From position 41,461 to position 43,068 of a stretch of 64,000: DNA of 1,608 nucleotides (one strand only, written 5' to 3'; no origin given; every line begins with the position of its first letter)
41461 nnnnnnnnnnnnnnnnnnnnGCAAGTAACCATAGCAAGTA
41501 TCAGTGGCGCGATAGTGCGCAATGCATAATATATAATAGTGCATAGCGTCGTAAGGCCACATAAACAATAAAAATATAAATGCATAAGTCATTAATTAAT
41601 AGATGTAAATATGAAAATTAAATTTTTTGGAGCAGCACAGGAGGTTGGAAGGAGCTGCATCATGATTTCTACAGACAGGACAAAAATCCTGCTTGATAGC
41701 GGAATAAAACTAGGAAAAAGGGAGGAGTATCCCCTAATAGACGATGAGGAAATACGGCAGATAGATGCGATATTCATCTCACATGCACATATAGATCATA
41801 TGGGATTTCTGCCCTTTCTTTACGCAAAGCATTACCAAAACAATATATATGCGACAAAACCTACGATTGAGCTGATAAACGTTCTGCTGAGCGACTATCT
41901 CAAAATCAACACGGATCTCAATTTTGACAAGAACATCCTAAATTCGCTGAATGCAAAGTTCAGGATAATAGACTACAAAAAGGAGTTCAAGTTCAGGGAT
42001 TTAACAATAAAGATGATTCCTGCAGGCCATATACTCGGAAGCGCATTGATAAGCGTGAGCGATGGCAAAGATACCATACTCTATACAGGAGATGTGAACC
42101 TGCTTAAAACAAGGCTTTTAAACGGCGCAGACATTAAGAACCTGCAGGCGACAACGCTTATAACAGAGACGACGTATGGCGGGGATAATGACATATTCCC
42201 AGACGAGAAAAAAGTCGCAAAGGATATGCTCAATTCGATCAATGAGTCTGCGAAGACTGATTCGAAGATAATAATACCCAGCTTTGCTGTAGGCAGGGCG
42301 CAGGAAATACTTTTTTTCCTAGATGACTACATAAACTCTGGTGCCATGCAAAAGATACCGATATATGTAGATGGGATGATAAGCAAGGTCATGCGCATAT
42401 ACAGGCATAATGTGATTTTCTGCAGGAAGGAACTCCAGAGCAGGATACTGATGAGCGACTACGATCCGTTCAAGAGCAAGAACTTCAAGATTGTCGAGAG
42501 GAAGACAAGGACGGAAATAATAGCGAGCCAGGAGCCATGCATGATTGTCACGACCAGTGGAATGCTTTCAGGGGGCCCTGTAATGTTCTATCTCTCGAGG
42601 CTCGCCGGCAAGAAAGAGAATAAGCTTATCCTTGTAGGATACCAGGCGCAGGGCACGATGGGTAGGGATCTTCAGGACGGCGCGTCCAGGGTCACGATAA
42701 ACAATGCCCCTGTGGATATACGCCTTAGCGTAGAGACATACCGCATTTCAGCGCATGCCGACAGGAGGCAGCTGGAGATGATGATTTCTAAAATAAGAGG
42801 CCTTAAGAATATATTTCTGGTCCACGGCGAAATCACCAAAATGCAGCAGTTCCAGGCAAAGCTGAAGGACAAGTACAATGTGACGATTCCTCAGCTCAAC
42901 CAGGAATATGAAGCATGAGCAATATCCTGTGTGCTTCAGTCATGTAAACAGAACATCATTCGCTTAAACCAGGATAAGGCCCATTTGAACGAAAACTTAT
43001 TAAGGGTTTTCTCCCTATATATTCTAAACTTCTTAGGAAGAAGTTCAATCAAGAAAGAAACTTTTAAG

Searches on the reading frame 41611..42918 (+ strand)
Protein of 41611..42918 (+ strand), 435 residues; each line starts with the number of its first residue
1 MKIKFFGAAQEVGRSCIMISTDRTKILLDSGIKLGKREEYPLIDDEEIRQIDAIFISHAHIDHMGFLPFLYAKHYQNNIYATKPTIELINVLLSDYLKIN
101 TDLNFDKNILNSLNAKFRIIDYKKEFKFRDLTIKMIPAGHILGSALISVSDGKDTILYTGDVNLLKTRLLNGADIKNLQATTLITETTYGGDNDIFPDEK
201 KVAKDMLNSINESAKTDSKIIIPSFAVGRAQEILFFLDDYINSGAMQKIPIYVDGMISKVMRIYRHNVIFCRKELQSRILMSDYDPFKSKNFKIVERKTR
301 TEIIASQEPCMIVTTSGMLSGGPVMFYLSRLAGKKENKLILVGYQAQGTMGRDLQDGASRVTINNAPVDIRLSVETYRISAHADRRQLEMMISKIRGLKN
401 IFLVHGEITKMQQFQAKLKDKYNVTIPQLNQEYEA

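Call 10: find_encoding_contigs(protein=window:41611-42918:+, flank=10000, max_places=10)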
Protein window:41611-42918:+ (435 aa): 23 contigs read that carry it; 10 places shown.
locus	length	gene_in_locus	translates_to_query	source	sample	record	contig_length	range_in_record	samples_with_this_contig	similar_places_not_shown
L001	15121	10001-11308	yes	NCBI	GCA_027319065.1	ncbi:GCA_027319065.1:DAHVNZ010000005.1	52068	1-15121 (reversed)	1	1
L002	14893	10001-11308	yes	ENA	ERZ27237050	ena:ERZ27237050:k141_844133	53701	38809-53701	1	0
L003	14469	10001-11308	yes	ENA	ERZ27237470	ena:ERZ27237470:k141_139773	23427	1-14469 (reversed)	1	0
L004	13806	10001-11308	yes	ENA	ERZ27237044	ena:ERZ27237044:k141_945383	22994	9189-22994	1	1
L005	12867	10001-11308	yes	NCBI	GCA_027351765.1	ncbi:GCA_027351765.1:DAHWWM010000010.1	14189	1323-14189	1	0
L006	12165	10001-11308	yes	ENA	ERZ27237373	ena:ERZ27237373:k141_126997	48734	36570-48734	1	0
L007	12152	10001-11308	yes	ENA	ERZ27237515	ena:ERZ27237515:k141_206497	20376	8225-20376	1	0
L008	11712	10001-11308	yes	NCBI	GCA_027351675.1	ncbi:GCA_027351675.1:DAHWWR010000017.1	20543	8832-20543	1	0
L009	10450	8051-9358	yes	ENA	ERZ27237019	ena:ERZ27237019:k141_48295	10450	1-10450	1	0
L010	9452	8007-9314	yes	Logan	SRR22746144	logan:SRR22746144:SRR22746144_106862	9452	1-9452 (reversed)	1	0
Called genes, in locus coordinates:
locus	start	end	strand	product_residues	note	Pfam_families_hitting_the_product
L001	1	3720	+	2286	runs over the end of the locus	-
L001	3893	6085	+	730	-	-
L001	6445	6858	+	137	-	PF00327:Ribosomal_L30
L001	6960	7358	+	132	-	PF00828:Ribosomal_L27A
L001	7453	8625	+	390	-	PF13477:Glyco_trans_4_2, PF13439:Glyco_transf_4, PF13579:Glyco_trans_4_4, PF00534:Glycos_transf_1, PF13692:Glyco_trans_1_4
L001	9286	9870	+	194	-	PF23435:DUF7121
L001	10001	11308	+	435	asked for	PF00753:Lactamase_B, PF23023:Anti-Pycsar_Apyc1, PF12706:Lactamase_B_2, PF16661:Lactamase_B_6, PF10996:Beta-Casp, PF07521:RMMBL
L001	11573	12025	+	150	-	-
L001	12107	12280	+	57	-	-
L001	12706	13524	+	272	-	PF06044:DpnI, PF17726:DpnI_C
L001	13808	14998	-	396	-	-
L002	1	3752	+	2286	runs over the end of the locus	-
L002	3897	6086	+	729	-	-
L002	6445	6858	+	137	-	PF00327:Ribosomal_L30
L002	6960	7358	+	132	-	PF00828:Ribosomal_L27A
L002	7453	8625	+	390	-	PF13477:Glyco_trans_4_2, PF13439:Glyco_transf_4, PF13579:Glyco_trans_4_4, PF00534:Glycos_transf_1, PF13692:Glyco_trans_1_4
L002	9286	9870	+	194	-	PF23435:DUF7121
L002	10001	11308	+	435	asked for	PF00753:Lactamase_B, PF23023:Anti-Pycsar_Apyc1, PF12706:Lactamase_B_2, PF16661:Lactamase_B_6, PF10996:Beta-Casp, PF07521:RMMBL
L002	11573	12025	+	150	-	-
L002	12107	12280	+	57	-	-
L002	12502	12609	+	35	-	-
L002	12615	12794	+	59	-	PF00226:DnaJ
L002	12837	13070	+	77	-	-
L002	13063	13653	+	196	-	-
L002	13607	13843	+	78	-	-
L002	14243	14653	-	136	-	-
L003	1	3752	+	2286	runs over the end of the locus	-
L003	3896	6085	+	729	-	-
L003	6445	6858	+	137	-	PF00327:Ribosomal_L30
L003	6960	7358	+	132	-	PF00828:Ribosomal_L27A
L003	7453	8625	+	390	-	PF13477:Glyco_trans_4_2, PF13439:Glyco_transf_4, PF13579:Glyco_trans_4_4, PF00534:Glycos_transf_1, PF13692:Glyco_trans_1_4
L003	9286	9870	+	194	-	PF23435:DUF7121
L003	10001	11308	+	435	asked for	PF00753:Lactamase_B, PF23023:Anti-Pycsar_Apyc1, PF12706:Lactamase_B_2, PF16661:Lactamase_B_6, PF10996:Beta-Casp, PF07521:RMMBL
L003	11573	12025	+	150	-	-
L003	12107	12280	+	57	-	-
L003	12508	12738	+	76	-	-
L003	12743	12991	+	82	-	-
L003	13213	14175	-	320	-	PF16286:DUF4932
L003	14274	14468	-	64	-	?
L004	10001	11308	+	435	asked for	PF00753:Lactamase_B, PF23023:Anti-Pycsar_Apyc1, PF12706:Lactamase_B_2, PF16661:Lactamase_B_6, PF10996:Beta-Casp, PF07521:RMMBL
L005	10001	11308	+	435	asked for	PF00753:Lactamase_B, PF23023:Anti-Pycsar_Apyc1, PF12706:Lactamase_B_2, PF16661:Lactamase_B_6, PF10996:Beta-Casp, PF07521:RMMBL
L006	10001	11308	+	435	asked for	PF00753:Lactamase_B, PF23023:Anti-Pycsar_Apyc1, PF12706:Lactamase_B_2, PF16661:Lactamase_B_6, PF10996:Beta-Casp, PF07521:RMMBL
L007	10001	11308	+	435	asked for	PF00753:Lactamase_B, PF23023:Anti-Pycsar_Apyc1, PF12706:Lactamase_B_2, PF16661:Lactamase_B_6, PF10996:Beta-Casp, PF07521:RMMBL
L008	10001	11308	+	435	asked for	PF00753:Lactamase_B, PF23023:Anti-Pycsar_Apyc1, PF12706:Lactamase_B_2, PF16661:Lactamase_B_6, PF10996:Beta-Casp, PF07521:RMMBL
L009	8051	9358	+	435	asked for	PF00753:Lactamase_B, PF23023:Anti-Pycsar_Apyc1, PF12706:Lactamase_B_2, PF16661:Lactamase_B_6, PF10996:Beta-Casp, PF07521:RMMBL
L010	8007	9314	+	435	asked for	PF00753:Lactamase_B, PF23023:Anti-Pycsar_Apyc1, PF12706:Lactamase_B_2, PF16661:Lactamase_B_6, PF10996:Beta-Casp, PF07521:RMMBL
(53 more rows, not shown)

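Call 46: find_related_loci(query=window:41611-42918:+, collection=genome_contigs, flank=10000)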
Query window:41611-42918:+ (435 aa) in genome_contigs; peptide patterns used: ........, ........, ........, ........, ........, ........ (x = any residue, [..] = any of these).
112 stretches matched a pattern; 76 encode a relative of the query (tblastn E <= 1e-3); 76 distinct loci.
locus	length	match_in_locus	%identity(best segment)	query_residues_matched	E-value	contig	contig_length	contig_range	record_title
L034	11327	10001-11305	99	1-435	0e+0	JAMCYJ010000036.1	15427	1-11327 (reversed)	MAG: Candidatus Marsarchaeota archaeon isolate FK_Sedi_B_Bin.356 NODE_14502_length_15427_cov_14.9022, whole genome shotg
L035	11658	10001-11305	97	1-435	0e+0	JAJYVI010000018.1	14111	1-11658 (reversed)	MAG: Candidatus Micrarchaeota archaeon isolate FK1.bin87 NODE_4469_length_14111_cov_1.508438, whole genome shotgun seque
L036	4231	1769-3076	81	1-435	0e+0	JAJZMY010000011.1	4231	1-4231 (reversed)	MAG: Candidatus Micrarchaeota archaeon isolate MAS3.bin46 NODE_39071_length_4231_cov_1.322125, whole genome shotgun sequ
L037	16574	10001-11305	74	1-434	0e+0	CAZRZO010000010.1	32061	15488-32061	MAG TPA_asm: Candidatus Micrarchaeota archaeon isolate SRP128015_co4_58 genome assembly, contig: NODE_284_length_32061_c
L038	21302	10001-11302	62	1-433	0e+0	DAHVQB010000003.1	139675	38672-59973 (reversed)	MAG TPA_asm: Candidatus Micrarchaeota archaeon isolate clean615 k141_1125151, whole genome shotgun sequence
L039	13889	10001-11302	61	1-433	0e+0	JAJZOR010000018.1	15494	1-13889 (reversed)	MAG: Candidatus Micrarchaeota archaeon isolate MAS5.bin21 NODE_1198_length_15494_cov_40.523980, whole genome shotgun seq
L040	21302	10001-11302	60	1-433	0e+0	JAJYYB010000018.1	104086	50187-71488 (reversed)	MAG: Candidatus Micrarchaeota archaeon isolate FK3.bin83 NODE_283_length_104086_cov_2.318808, whole genome shotgun seque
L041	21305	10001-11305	61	1-434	0e+0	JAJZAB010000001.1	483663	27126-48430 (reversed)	MAG: Candidatus Micrarchaeota archaeon isolate FK5.bin71 NODE_5_length_483663_cov_28.211817, whole genome shotgun sequen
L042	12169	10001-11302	60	1-433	0e+0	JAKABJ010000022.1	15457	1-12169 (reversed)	MAG: Candidatus Micrarchaeota archaeon isolate WH2.bin153 NODE_6764_length_15457_cov_4.212133, whole genome shotgun sequ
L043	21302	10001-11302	60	1-433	0e+0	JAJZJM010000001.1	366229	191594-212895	MAG: Candidatus Micrarchaeota archaeon isolate LSA5.bin40 NODE_4_length_366229_cov_15.192493, whole genome shotgun seque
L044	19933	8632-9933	59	1-433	0e+0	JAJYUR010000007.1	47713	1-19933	MAG: Candidatus Micrarchaeota archaeon isolate FK1.bin29 NODE_659_length_47713_cov_33.892342, whole genome shotgun seque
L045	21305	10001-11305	57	1-434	0e+0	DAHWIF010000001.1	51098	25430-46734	MAG TPA_asm: Candidatus Micrarchaeota archaeon isolate clean1292 k141_640652, whole genome shotgun sequence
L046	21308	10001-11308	58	1-435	0e+0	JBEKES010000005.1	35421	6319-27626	MAG: Candidatus Micrarchaeaceae archaeon isolate SPRUCE 211 SPRUCE_211_5, whole genome shotgun sequence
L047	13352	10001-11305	56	1-434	5e-180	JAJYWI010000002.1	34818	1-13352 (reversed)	MAG: Candidatus Micrarchaeota archaeon isolate FK3.bin110 NODE_2324_length_34818_cov_1.708253, whole genome shotgun sequ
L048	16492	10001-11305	58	1-434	9e-180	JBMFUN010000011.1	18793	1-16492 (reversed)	MAG: Candidatus Micrarchaeia archaeon isolate KM4348-04 NODE_795_length_18793_cov_184.418081, whole genome shotgun seque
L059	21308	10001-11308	56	1-435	3e-176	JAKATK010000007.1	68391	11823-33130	MAG: Candidatus Micrarchaeota archaeon isolate YP2.bin58 NODE_436_length_68391_cov_11.143209, whole genome shotgun seque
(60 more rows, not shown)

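Call 53: search_protein_families(library=pfam, proteins=[L040:11856-12794:+, L040:12883-14070:-, L040:14122-14781:-, L040:15294-15836:+, L040:16538-17821:+, L001:13808-14998:-, L002:13063-13653:+, L002:14243-14653:-, L002:12837-13070:+, L002:13607-13843:+], max_evalue=0.01)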
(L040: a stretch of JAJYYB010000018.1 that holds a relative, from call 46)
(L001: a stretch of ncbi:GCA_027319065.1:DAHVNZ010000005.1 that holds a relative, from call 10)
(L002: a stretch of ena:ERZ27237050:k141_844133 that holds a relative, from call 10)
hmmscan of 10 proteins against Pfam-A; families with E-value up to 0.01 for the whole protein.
L040:11856-12794:+ (312 aa): 2 families
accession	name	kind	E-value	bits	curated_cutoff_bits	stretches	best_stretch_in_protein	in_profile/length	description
PF00589.27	Phage_integrase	-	2.1e-08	34.5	27.1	1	114-286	25-171/172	Phage integrase family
PF16066.10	DUF4808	-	0.0076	17.3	27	0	183-273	20-103/121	Domain of unknown function (DUF4808)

L040:12883-14070:- (395 aa): 0 families

L040:14122-14781:- (219 aa): 2 families
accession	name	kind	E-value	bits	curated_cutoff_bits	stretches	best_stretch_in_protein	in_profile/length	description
PF00226.36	DnaJ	-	9.6e-17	61.3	27.8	1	157-209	2-55/63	DnaJ domain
PF11992.13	TgpA_N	-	0.00027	20.5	30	1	6-119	50-147/333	TgpA N-terminal domain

L040:15294-15836:+ (180 aa): 3 families
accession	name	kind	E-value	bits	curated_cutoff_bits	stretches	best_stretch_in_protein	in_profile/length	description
PF01428.23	zf-AN1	-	7.1e-10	39.3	27.9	2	119-156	1-37/40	AN1-like Zinc finger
PF01363.27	FYVE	-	8.8e-08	32.6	27.8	2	21-57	7-43/67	FYVE zinc finger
PF01155.25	HypA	-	0.00073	20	28.9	0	99-141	53-95/112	Hydrogenase/urease nickel incorporation, metallochaperone, hypA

L040:16538-17821:+ (427 aa): 3 families
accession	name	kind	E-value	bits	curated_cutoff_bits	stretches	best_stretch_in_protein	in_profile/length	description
PF13173.12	AAA_14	-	1.5e-35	122.5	27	1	33-160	2-129/129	AAA domain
PF13635.12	DUF4143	-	2.2e-17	63.7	28.1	1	216-365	2-157/160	Domain of unknown function (DUF4143)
PF00004.35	AAA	-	0.003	18.4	21.2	0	37-107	2-70/131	ATPase family associated with various cellular activities (AAA)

L001:13808-14998:- (396 aa): 0 families

L002:13063-13653:+ (196 aa): 0 families

L002:14243-14653:- (136 aa): 1 family
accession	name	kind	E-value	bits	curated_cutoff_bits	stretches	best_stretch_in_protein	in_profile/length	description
PF13903.11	Claudin_2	-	0.00024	21.4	29.1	1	7-117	33-136/192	PMP-22/EMP/MP20/Claudin tight junction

L002:12837-13070:+ (77 aa): 0 families

L002:13607-13843:+ (78 aa): 0 families

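Call 67: find_homologous_proteins(query=L040:11856-12794:+, max_evalue=0.00001)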
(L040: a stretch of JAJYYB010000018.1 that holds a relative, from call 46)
Query L040:11856-12794:+ (312 aa): 354 proteins with E <= 0.00001 among 1811 candidates; the best 120 are listed.
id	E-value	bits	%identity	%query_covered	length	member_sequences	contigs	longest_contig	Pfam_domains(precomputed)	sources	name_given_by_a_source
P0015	4.7e-164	563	91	90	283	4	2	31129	PF00589.28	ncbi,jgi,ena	jgi:integrase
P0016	5.2e-158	543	79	99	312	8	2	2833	PF00589.28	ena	-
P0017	3.1e-146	504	78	95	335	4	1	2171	PF00589.28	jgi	-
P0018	9.6e-136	470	70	95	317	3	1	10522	PF00589.28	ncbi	-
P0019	1.0e-132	460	67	100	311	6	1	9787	PF00589.28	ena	-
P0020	1.7e-127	443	65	99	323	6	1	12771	PF00589.28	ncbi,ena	-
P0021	5.6e-126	438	67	95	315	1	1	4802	PF00589.28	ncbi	-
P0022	6.3e-126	438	66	98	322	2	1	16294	PF00589.28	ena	-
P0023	1.2e-124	434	65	99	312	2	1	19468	PF00589.28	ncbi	-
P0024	1.1e-123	430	70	89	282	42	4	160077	PF00589.28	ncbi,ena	-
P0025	6.2e-123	428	64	99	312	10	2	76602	PF00589.28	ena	-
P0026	6.5e-123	428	72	87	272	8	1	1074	PF00589.28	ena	-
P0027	2.0e-121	423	69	92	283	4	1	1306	PF00589.28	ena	-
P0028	5.1e-121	422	69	90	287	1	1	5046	PF00589.28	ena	-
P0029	1.6e-118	414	73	83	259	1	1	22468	PF00589.28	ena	-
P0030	2.5e-116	406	64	95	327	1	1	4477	PF00589.28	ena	-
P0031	3.1e-116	406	65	92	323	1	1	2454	PF00589.28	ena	-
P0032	6.3e-116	405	68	88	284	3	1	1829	PF00589.28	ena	-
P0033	1.5e-115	404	64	94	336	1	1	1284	PF00589.28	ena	-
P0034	1.7e-115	404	66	89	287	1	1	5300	PF00589.28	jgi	-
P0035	5.6e-115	402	66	91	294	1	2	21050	PF00589.28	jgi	jgi:integrase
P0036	1.3e-113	397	67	88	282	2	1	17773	PF00589.28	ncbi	-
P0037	7.3e-113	395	62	97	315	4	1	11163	PF00589.28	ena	-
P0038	9.1e-112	391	64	90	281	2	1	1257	PF00589.28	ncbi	-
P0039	2.5e-111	390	61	99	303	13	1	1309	PF00589.28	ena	-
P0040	2.8e-111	390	65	86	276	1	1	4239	PF00589.28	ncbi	-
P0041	8.3e-111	388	70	82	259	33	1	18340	PF00589.28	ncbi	-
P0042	2.0e-110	387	66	86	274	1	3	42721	PF00589.28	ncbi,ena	-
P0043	4.0e-110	386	64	90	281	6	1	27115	PF00589.28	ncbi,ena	-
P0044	3.2e-109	383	65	88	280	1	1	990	PF00589.28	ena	-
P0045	3.3e-109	383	72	76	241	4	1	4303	PF00589.28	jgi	jgi:integrase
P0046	1.7e-108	381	61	95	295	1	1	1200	PF00589.28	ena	-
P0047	6.0e-107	376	62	87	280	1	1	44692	PF00589.28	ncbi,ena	-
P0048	1.3e-106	374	71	76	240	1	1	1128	PF00589.28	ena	-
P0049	1.4e-106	374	64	85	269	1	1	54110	PF00589.28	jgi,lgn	-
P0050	2.8e-106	373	69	81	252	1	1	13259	PF00589.28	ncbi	-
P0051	8.8e-106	372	64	88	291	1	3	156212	PF00589.28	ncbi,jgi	jgi:integrase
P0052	2.9e-104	367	62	89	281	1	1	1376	PF00589.28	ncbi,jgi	jgi:integrase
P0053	5.1e-103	363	67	80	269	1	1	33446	PF00589.28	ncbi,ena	-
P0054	2.0e-102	361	65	80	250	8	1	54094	PF00589.28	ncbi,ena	-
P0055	2.3e-102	361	66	81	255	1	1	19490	PF00589.28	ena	-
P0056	1.7e-101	358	67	81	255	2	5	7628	PF00589.28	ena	-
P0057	6.6e-101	356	69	76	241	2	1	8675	PF00589.28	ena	-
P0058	9.9e-101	355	69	76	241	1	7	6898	PF00589.28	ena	-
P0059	5.1e-100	353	69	77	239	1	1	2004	PF00589.28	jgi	jgi:integrase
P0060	3.6e-98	347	69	76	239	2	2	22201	PF00589.28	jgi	jgi:integrase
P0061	3.8e-98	347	68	75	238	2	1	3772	PF00589.28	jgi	jgi:integrase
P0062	1.4e-96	342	66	76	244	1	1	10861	PF00589.28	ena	-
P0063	2.1e-95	338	60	84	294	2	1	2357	PF00589.28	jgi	jgi:integrase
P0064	1.8e-94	335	70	70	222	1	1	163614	PF00589.28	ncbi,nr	ncbi:MAG: site-specific integrase [Candidatus Micrarchaeales archaeon]|nr:site-specific integrase [C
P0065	5.2e-94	333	59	86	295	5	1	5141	PF00589.28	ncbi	-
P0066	6.1e-94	333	55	95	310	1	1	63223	PF00589.28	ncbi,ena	-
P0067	6.1e-93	330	58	86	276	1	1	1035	PF00589.28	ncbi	-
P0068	1.2e-92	329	58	86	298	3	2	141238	PF00589.28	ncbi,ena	-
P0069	5.6e-92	326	58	85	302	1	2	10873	PF00589.28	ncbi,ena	-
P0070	9.0e-92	326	68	70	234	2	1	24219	PF00589.28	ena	-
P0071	9.1e-92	326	56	87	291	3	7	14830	PF00589.28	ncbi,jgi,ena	jgi:integrase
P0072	1.8e-91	325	59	80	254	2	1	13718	PF00589.28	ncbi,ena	-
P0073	2.7e-91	324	59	85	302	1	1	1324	PF00589.28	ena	-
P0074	3.3e-91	324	58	87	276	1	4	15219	PF00589.28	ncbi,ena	-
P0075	3.8e-91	324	58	85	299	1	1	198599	PF00589.28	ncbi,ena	-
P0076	4.8e-91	323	57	88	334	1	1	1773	PF00589.28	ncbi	-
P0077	6.6e-91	323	55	87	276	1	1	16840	PF00589.28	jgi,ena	-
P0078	7.5e-91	323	57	87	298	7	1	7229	PF00589.28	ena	-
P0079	7.6e-91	323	60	80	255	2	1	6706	PF00589.28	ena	-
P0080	8.0e-91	323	54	94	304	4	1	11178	PF00589.28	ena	-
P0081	2.9e-90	321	56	85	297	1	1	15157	PF00589.28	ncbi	-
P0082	2.9e-90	321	57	87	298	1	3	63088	PF00589.28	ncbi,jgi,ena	jgi:integrase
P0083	3.5e-90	321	56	87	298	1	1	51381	PF00589.28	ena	-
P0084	9.9e-90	319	54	93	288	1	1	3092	PF00589.28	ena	-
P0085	1.2e-89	319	52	95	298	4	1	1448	PF00589.28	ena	-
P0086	1.3e-89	319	52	95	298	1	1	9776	PF00589.28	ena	-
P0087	1.7e-89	318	56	87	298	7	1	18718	PF00589.28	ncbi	-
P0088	3.0e-89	318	55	85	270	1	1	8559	PF00589.28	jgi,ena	-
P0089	4.6e-89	317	52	95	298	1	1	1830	PF00589.28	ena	-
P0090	4.6e-89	317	52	95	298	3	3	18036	PF00589.28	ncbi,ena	-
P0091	5.7e-89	317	52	95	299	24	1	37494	PF00589.28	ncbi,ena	-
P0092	6.2e-89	316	57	81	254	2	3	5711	PF00589.28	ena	-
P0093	9.6e-89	316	51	95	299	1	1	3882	PF00589.28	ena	-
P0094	9.9e-89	316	60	80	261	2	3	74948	PF00589.28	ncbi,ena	-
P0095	1.1e-88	316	55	87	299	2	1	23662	PF00589.28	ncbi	-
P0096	2.9e-88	314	56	86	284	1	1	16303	PF00589.28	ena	-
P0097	4.0e-88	314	50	94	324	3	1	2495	PF00589.28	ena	-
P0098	5.4e-88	313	57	85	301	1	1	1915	PF00589.28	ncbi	-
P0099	8.0e-88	313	55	86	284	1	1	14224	PF00589.28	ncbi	-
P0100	1.1e-87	312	57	86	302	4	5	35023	PF00589.28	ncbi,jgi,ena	jgi:integrase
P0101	1.1e-87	312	57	86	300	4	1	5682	PF00589.28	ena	-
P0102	1.2e-87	312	55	86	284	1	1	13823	PF00589.28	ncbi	-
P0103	1.2e-87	312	56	87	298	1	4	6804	PF00589.28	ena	-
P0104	1.6e-87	312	55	86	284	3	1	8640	PF00589.28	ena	-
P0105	2.4e-87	311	54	87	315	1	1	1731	PF00589.28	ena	-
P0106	3.2e-87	311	55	86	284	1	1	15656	PF00589.28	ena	-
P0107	3.4e-87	311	54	88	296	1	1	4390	PF00589.28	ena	-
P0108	4.9e-87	310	51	95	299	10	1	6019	PF00589.28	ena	-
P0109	1.5e-86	309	62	75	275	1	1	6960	PF00589.28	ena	-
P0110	1.6e-86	309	55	86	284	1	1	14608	PF00589.28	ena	-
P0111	2.1e-86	308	54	86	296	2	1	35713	PF00589.28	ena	-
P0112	2.2e-86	308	60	79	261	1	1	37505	PF00589.28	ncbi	-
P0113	2.5e-86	308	55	81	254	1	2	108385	PF00589.28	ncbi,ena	-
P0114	2.7e-86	308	56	83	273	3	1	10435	PF00589.28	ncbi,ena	-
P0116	5.0e-86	307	55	87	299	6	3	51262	PF00589.28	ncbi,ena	-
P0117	7.5e-86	306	58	82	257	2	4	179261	PF00589.28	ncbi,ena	-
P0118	8.2e-86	306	56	82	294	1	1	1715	PF00589.28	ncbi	-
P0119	1.7e-85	305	57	81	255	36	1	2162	PF00589.28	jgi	jgi:integrase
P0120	1.7e-85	305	55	83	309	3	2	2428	PF00589.28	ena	-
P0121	3.2e-85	304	53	86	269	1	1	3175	PF00589.28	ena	-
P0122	5.5e-85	304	55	82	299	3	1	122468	PF00589.28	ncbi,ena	-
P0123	6.8e-85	303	57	79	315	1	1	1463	PF00589.28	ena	-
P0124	7.2e-85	303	56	81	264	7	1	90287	PF00589.28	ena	-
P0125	9.8e-85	303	57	79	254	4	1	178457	PF00589.28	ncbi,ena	-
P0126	1.7e-84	302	57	81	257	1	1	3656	PF00589.28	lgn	-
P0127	2.1e-84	302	48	93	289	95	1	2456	PF00589.28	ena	-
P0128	2.1e-84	302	57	79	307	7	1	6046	PF00589.28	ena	-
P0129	4.7e-84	300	51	92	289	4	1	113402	PF00589.28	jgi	-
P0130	5.7e-84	300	57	86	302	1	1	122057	PF00589.28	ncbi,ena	-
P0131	6.9e-84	300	48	93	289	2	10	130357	PF00589.28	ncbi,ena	-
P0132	7.2e-84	300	57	79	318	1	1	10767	PF00589.28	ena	-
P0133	2.5e-83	298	51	93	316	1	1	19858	PF00589.28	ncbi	-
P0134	3.0e-83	298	57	76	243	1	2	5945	PF00589.28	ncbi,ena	-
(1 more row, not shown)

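Call 83: search_protein_families(library=ncbifam, proteins=[L040:11856-12794:+, L003:12508-12738:+, L003:12743-12991:+], max_evalue=0.01)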
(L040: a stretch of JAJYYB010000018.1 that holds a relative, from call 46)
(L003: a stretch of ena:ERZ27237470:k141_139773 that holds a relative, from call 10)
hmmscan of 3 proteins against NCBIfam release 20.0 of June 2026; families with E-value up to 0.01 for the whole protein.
L040:11856-12794:+ (312 aa): 3 families
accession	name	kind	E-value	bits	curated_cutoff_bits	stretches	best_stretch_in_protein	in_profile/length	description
NF040815.2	recomb_XerA_Arch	equivalog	3.3e-11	43.2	220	1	75-288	81-259/263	site-specific tyrosine recombinase/integron integrase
TIGR02249.1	integrase_gron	subfamily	2.1e-05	24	265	1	95-174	101-179/315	integron integrase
NF003462.0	PRK05084.1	equivalog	0.00029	19.7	267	0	238-293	300-354/360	tyrosine recombinase XerS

L003:12508-12738:+ (76 aa): 0 families

L003:12743-12991:+ (82 aa): 1 family
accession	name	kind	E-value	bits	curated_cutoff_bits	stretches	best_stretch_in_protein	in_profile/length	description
TIGR02116.1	toxin_Txe_YoeB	equivalog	0.0022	18.1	51.8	1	6-69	2-74/80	Txe/YoeB family addiction module toxin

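Call 86: search_solved_structures(query=L040:11856-12794:+, max_evalue=1)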
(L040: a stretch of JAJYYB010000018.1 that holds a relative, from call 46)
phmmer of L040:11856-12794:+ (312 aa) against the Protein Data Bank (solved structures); distinct sequences matched with E-value up to 1: 4.
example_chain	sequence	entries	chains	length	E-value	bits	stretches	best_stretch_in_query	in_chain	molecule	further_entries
4a8e_A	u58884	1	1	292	0.00045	23.2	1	80-193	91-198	PROBABLE TYROSINE RECOMBINASE XERC-LIKE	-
5ij6_A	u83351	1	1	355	0.013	18.4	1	102-230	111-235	Lipoate--protein ligase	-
1vp5_A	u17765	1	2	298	0.39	13.5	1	170-242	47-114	2,5-diketo-D-gluconic acid reductase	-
3qre_A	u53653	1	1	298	0.94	12.3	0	19-75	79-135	Enoyl-CoA hydratase, EchA12_1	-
